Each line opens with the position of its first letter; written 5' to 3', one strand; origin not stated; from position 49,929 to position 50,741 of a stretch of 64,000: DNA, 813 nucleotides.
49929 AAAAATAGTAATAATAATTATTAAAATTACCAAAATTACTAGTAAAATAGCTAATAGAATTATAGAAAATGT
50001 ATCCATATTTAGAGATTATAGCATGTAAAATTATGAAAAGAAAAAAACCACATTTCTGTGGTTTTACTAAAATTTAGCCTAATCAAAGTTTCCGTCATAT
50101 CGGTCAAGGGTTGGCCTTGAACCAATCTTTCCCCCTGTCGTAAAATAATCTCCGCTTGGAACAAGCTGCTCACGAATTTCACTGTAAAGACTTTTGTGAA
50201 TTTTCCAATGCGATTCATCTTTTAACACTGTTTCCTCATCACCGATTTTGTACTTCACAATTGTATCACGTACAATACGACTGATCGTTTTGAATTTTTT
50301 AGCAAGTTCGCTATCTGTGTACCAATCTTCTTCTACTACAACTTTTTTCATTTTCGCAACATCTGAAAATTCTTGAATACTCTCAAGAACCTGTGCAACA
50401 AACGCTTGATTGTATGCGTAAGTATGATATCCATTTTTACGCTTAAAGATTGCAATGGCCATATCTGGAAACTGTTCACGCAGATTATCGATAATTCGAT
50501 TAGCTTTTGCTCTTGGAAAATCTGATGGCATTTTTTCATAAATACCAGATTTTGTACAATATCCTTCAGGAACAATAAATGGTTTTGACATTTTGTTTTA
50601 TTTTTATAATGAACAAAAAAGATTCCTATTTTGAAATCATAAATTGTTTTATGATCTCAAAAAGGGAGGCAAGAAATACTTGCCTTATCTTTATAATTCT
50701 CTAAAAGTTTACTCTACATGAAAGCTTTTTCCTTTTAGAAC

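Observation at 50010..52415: Compositionally foreign ~2.4 kb island between rmuC and the rpoD-dnaG operon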

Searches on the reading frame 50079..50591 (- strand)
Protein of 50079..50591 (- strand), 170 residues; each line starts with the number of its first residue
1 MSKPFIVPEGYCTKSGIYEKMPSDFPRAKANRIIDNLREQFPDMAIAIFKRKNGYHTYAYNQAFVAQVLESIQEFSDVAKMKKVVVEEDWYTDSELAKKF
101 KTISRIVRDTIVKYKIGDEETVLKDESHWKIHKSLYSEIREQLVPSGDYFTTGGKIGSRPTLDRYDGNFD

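Call 8: search_protein_families(library=pfam, proteins=[window:50079-50591:-], max_evalue=1)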
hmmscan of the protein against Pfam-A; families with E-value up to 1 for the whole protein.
window:50079-50591:- (170 aa): 3 families
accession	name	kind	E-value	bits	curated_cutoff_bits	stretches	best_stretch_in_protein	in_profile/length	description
PF20286.3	divDNApol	-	0.0051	15.5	25.7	1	28-140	251-360/705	Divergent Family B DNA polymerase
PF16016.11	VASt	-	0.051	14.3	27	1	61-154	22-112/152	VAD1 Analog of StAR-related lipid transfer domain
PF10884.14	DUF2683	-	0.074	13.7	27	1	53-77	31-53/66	Protein of unknown function (DUF2683)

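Call 12: search_protein_families(library=phrogs, proteins=[window:50079-50591:-], max_evalue=1)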
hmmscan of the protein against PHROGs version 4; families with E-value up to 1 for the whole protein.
window:50079-50591:- (170 aa): 5 families
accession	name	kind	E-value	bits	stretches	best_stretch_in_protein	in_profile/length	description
phrog_1726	-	transcription regulation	8.1e-05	23.5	1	51-138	156-238/264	anti-repressor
phrog_23206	-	unknown function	0.018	16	1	31-131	5-107/131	-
phrog_35466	-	unknown function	0.033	14.8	1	20-118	20-119/252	-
phrog_37306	-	unknown function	0.057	14.5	1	50-120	7-80/152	-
phrog_30040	-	unknown function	0.13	13.4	0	119-141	2-24/81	-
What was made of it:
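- On Phage anti-repressor (PHROG 1726) for ORF1: E = 8e-5 over part of the profile for ORF1 only (call 12).
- Closest known: PHROG 1726 anti-repressor proteins. Same: Weak match of ORF1 residues 51-138 to the C-terminal part of the profile (E = 8e-5, call 12), and a mobile-element context for the homolog.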

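Call 13: search_protein_families(library=padloc, proteins=[window:50079-50591:-], max_evalue=1)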
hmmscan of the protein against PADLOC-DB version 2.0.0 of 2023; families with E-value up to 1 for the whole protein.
window:50079-50591:- (170 aa): 1 family
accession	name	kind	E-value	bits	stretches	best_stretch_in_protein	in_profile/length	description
PDLC01114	Csm3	-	0.004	15.1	1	59-122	52-111/245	Csm3gr7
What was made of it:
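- On Type III toxin-antitoxin (ToxIN-like): No PADLOC or Pfam toxin match (calls 8, 13).
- On Retron: ORF1 and ORF2 have no RT domain (calls 8, 13).
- No curated PADLOC or Pfam defence hit (only a weak sub-threshold Csm3 match, E = 0.004) (calls 8, 13).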

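Call 14: find_homologous_proteins(query=window:50079-50591:-)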
Query window:50079-50591:- (170 aa): 2 proteins with E <= 0.001 among 12 candidates.
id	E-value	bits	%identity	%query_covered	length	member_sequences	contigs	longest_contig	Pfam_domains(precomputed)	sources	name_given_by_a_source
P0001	2.1e-94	332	100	88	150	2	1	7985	-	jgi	jgi:hypothetical protein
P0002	1.1e-77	278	73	98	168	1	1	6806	-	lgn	-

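Call 17: find_encoding_contigs(protein=P0002, flank=10000, max_places=10)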
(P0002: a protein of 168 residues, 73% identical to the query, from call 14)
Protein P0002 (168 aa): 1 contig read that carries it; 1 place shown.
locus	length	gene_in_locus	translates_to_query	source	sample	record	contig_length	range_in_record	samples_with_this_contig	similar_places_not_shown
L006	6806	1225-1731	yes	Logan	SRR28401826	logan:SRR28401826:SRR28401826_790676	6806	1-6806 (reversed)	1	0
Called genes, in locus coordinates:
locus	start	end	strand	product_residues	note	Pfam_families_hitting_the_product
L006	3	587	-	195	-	?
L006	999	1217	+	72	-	-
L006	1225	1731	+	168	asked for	-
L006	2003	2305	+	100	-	-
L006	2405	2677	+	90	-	-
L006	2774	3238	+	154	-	-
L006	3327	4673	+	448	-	PF00239:Resolvase, PF07508:Recombinase, PF13408:Zn_ribbon_recom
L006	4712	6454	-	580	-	-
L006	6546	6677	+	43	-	-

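Call 38: find_homologous_proteins(query=A2, max_evalue=0.01)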
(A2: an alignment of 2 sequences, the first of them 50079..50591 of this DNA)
Query A2 (2 sequences) (170 aa, profile of the alignment): 2 proteins with E <= 0.01 among 486 candidates.
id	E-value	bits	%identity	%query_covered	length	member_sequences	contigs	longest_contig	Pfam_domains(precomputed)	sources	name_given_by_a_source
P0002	7.1e-105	366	73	98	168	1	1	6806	-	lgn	-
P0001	9.1e-94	330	100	88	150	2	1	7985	-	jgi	jgi:hypothetical protein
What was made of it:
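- On ORFan (no homolog anywhere): ORF1 has one homolog at 73% identity (calls 14, 38).
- Checked: ORF1 has one non-self homolog among 5.8 billion proteins (calls 14, 38).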

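Call 39: search_protein_families(library=pfam, proteins=[L006:3-587:-, L006:999-1217:+, L006:2003-2305:+, L006:2405-2677:+, L006:2774-3238:+, L006:3327-4673:+, L006:4712-6454:-], max_evalue=0.01)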
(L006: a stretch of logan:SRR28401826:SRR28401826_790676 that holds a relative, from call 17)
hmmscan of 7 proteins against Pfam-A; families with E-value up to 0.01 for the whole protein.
L006:3-587:- (195 aa): 0 families

L006:999-1217:+ (72 aa): 0 families

L006:2003-2305:+ (100 aa): 0 families

L006:2405-2677:+ (90 aa): 0 families

L006:2774-3238:+ (154 aa): 0 families

L006:3327-4673:+ (448 aa): 3 families
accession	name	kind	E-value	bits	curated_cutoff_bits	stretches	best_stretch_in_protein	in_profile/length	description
PF00239.26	Resolvase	-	2e-20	73.8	23.3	1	33-178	2-143/145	Resolvase, N terminal domain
PF07508.19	Recombinase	-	2.1e-12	47.6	21.1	1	204-297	1-102/102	Recombinase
PF13408.12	Zn_ribbon_recom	-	1.2e-07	32.4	25.3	1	308-365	2-53/58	Recombinase zinc beta ribbon domain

L006:4712-6454:- (580 aa): 0 families

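Call 40: search_protein_families(library=phrogs, proteins=[L006:3-587:-, L006:999-1217:+, L006:2003-2305:+, L006:2405-2677:+, L006:2774-3238:+, L006:3327-4673:+, L006:4712-6454:-, P0002], max_evalue=0.01)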
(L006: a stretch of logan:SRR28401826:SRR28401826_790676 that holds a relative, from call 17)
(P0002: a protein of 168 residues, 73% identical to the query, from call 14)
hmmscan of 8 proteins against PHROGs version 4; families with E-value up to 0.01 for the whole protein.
L006:3-587:- (195 aa): 0 families

L006:999-1217:+ (72 aa): 0 families

L006:2003-2305:+ (100 aa): 1 family
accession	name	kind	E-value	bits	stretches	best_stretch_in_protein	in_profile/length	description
phrog_16527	-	unknown function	5.4e-06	28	1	39-84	61-107/119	-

L006:2405-2677:+ (90 aa): 0 families

L006:2774-3238:+ (154 aa): 1 family
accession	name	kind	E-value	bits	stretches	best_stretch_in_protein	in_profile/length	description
phrog_15292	-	unknown function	0.0097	17.2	1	115-139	12-36/53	-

L006:3327-4673:+ (448 aa): 2 families
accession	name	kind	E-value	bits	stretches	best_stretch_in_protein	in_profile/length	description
phrog_95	-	integration and excision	7.2e-60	204.3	1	26-392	84-468/651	integrase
phrog_125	-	DNA, RNA and nucleotide metabolism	8.2e-19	69.1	1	29-209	19-168/254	DNA invertase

L006:4712-6454:- (580 aa): 0 families

P0002 (168 aa): 0 families
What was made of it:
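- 50079..50591 (-): ORF1, 170 aa: protein of unknown function with a single known homolog (P0002, 73% identity). A weak PHROG anti-repressor match (E = 8e-5) is not reproduced by P0002 (calls 12, 40).
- On Phage anti-repressor (PHROG 1726) for ORF1: P0002 gives no match (call 40) and there is no Pfam support (call 8).
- Closest known: PHROG 1726 anti-repressor proteins. Different: The homolog P0002 does not reproduce the match (call 40).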

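Call 48: predict_structure(alignment_id=A2)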
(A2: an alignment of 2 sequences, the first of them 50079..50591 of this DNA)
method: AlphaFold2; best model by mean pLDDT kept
length: 170 residues; sequences in the alignment: 2
mean_pLDDT: 48.6   pTM: 0.41
mean pLDDT of the five models: 48.6, 44.1, 43.9, 42.0, 40.4
residues with pLDDT >= 90: 0; 70-90: 4; 50-70: 74; < 50: 92
segments of 3 or more residues with pLDDT < 50: 73-97, 109-135, 138-170
pLDDT, mean of each block of 10 residues (from residue 1): 58 59 67 68 65 59 57 44 36 48 51 41 38 49 32 27 28
secondary structure, 60 per line:
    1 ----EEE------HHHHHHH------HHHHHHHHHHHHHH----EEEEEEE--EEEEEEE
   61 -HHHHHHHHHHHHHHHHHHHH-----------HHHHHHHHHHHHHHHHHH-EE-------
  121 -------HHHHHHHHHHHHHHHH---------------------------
elements in order: E5-7 H14-20 H27-40 E45-51 E54-60 H62-81 H93-110 H128-143

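Call 56: fold_search(model_id=the predicted structure, library=viral)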
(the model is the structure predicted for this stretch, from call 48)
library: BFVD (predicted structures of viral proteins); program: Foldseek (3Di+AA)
matches with E <= 10: 161; with E <= 0.001: 0
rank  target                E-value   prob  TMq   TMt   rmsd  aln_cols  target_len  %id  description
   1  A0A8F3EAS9            2.1e-01  0.08  0.16  0.11  19.0       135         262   12  (no name in the UniProt tables at hand)
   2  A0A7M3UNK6            2.1e-01  0.08  0.16  0.19  19.1       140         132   13  Uncharacterized protein [Pyramimonas orientalis virus 01B]
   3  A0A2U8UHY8            3.3e-01  0.28  0.22  0.35   6.0        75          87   13  (no name in the UniProt tables at hand)
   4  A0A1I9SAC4            6.6e-01  0.09  0.22  0.26  17.5       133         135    9  Uncharacterized protein [Rhodococcus phage Weasels2]
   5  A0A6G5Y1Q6            7.0e-01  0.06  0.13  0.20  10.9        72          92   17  (no name in the UniProt tables at hand)
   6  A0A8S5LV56            7.5e-01  0.11  0.24  0.27  10.8       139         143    9  Uncharacterized protein [Siphoviridae sp. ctFn287]
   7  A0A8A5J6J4            1.1e+00  0.04  0.15  0.09  14.4       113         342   12  (no name in the UniProt tables at hand)
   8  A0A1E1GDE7            1.1e+00  0.03  0.17  0.16  22.2       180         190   18  (no name in the UniProt tables at hand)
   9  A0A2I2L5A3            1.5e+00  0.01  0.11  0.08  23.3       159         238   10  Uncharacterized protein [Orpheovirus IHUMI-LCC2]
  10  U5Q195                1.7e+00  0.06  0.25  0.27  13.6       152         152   13  Uncharacterized protein [Bacillus phage Staley]
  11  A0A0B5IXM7            1.9e+00  0.03  0.14  0.20  13.9        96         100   11  F-box domain protein [Pandoravirus inopinatum]
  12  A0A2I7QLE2            1.9e+00  0.02  0.13  0.08  36.6       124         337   14  (no name in the UniProt tables at hand)
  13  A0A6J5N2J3            2.1e+00  0.04  0.21  0.12  20.4       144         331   14  Tail fiber protein [uncultured Caudovirales phage]
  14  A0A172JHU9            2.1e+00  0.04  0.24  0.15  20.8       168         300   14  Zn finger protein of DnaJ family [Bacillus phage AR9]
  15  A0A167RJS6            2.2e+00  0.04  0.19  0.11  14.6       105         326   11  Uncharacterized protein [Powai lake megavirus]
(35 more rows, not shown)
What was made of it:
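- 50079..50591 (-): AF2 pLDDT is 48.6 and the fold search was empty (calls 48, 56).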

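Call 60: search_dna_similar(query=window:50079-50591:-, collection=phages, mode=protein, max_evalue=0.01)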
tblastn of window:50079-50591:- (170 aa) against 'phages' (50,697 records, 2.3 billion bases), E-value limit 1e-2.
No match.

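Call 70: find_related_loci(query=A2, collection=viral_contigs, flank=10000)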
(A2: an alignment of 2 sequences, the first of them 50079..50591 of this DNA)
Query A2 (170 aa) in viral_contigs; peptide patterns used: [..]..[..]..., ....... (x = any residue, [..] = any of these).
96 stretches matched a pattern, but none encodes a relative of the query by tblastn (E <= 1e-3).

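Call 82: search_protein_families(library=ncbifam, proteins=[window:50079-50591:-, P0002], max_evalue=0.1)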
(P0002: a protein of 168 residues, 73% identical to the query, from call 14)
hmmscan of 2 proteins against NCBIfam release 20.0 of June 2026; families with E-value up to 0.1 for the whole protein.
window:50079-50591:- (170 aa): 0 families

P0002 (168 aa): 1 family
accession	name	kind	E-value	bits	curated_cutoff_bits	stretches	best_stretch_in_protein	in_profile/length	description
TIGR02867.1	spore_II_P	subfamily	0.048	13.6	123.15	1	29-68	129-166/196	stage II sporulation protein P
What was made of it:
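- Checked: Neither reaches any curated Pfam or NCBIfam threshold (calls 8, 82).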

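Call 83: search_solved_structures(query=A2, max_evalue=1)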
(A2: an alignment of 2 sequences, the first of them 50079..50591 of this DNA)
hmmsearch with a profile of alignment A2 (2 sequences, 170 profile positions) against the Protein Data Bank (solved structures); distinct sequences matched with E-value up to 1: 6.
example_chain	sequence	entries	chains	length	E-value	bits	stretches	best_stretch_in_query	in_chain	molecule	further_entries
5f33_A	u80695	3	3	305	0.054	16.5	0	31-75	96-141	Quinolinate synthase A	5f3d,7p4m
7p4q_A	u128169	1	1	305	0.098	15.6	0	31-75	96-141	Quinolinate synthase A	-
4p3x_A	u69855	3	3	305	0.15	15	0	31-75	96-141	Quinolinate synthase A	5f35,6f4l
6g74_A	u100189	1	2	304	0.15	15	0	31-75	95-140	Quinolinate synthase A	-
5lqm_A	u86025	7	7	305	0.15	15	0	31-75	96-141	Quinolinate synthase A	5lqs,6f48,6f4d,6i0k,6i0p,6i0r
7p4p_A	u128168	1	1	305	0.23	14.4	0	32-75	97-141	Quinolinate synthase A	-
